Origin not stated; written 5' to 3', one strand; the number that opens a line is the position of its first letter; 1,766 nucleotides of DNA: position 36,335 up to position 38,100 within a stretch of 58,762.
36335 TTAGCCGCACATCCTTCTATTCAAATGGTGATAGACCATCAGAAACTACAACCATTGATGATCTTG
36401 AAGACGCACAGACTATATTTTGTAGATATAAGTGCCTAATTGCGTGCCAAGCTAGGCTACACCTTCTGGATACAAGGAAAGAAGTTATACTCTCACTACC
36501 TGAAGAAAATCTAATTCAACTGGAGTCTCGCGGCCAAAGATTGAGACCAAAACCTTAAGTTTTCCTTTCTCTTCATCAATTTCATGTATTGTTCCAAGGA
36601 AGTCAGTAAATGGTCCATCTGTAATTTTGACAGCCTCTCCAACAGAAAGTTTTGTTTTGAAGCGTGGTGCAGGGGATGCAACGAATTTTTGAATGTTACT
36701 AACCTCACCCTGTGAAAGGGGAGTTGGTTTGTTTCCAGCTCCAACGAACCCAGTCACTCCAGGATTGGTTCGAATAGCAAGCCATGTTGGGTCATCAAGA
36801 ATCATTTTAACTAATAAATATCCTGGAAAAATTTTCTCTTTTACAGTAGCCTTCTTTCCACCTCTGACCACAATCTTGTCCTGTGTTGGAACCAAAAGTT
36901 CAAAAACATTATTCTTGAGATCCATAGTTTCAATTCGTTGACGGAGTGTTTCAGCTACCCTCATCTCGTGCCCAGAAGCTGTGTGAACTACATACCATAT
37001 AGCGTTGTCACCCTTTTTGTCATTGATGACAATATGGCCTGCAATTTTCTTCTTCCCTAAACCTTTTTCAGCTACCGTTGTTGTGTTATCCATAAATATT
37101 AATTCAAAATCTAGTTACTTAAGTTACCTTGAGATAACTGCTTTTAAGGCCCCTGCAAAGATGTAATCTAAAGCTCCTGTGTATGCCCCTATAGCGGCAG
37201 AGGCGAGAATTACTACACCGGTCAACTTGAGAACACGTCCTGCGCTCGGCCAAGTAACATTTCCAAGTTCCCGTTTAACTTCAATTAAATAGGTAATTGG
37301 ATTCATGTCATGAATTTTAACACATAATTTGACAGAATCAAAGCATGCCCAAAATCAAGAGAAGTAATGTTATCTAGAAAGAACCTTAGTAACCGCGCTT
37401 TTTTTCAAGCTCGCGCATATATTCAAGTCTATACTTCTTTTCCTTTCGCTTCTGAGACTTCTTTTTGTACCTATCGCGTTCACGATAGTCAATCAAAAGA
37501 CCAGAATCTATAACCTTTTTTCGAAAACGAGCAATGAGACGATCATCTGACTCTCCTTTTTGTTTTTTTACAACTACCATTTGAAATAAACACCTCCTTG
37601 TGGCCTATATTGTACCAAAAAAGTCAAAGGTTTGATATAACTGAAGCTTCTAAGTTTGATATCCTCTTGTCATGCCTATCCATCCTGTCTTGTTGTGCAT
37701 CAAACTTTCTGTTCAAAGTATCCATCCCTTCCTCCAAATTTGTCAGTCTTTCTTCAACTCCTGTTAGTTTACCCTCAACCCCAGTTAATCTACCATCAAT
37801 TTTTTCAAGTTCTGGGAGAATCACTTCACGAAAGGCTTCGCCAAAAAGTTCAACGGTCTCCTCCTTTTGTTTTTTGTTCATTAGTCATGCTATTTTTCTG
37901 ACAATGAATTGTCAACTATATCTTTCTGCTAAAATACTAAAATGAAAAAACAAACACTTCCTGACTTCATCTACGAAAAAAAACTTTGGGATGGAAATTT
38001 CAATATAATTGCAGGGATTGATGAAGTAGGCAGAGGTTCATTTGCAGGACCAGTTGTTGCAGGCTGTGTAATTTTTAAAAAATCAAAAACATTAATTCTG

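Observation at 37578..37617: rpsU carries a 9-nt Shine-Dalgarno in an SD-poor genome: candidate bS21 autoregulation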

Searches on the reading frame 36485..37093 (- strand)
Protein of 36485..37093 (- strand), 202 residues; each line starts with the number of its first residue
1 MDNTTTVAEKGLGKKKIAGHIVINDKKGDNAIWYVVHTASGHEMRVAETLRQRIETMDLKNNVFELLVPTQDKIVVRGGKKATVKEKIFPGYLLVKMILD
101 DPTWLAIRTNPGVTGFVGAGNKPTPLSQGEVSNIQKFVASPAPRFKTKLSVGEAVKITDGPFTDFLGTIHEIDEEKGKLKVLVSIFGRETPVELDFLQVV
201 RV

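Call 53: search_protein_families(library=pfam, proteins=[window:36485-37093:-], max_evalue=0.001)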
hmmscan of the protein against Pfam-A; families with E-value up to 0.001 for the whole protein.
window:36485-37093:- (202 aa): 2 families
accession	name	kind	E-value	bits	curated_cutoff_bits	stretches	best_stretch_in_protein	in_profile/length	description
PF02357.24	NusG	-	1.9e-25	89.7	22.2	1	33-134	3-92/93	Transcription termination factor nusG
PF00467.35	KOW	-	2.2e-05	24.5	22.3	1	151-183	1-29/32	KOW motif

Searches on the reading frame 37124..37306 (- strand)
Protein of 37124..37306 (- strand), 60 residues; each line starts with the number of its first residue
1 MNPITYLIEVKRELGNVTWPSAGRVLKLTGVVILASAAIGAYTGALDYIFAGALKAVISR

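Call 53: search_protein_families(library=pfam, proteins=[window:37124-37306:-], max_evalue=0.001)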
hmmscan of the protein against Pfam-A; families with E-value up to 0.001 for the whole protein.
window:37124-37306:- (60 aa): 1 family
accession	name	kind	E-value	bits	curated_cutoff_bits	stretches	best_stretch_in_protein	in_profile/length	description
PF00584.25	SecE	-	2.6e-13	50.1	22.7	1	5-57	2-54/55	SecE/Sec61-gamma subunits of protein translocation complex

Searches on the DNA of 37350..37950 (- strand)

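Call 55: search_rna_families(source=window, start=37350, end=37950, threshold=evalue, max_evalue=5)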
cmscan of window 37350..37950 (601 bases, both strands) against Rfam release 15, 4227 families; matches with E-value up to 5: 1.
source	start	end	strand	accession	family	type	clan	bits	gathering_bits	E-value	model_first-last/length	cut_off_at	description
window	37832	37950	+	RF04205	MIR2606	Gene; miRNA;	-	20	139.7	2.7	1-124/165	3'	MIR2606 microRNA precursor family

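Call 56: search_rna_families(source=L013, start=9800, end=10250, threshold=evalue, max_evalue=5)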
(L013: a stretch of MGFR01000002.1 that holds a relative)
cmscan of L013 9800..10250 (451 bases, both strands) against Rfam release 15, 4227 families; matches with E-value up to 5: 2.
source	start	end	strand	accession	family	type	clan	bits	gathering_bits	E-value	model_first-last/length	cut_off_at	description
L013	9987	10008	-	RF01114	TMV_UPD-PK1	Cis-reg;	-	15.4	33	3.7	1-22/22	no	Pseudoknot of upstream pseudoknot domain (UPD) of the 3'UTR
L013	9908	9985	-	RF00125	IS128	Gene; sRNA;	-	13.5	80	2.9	1-209/209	no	IS128 RNA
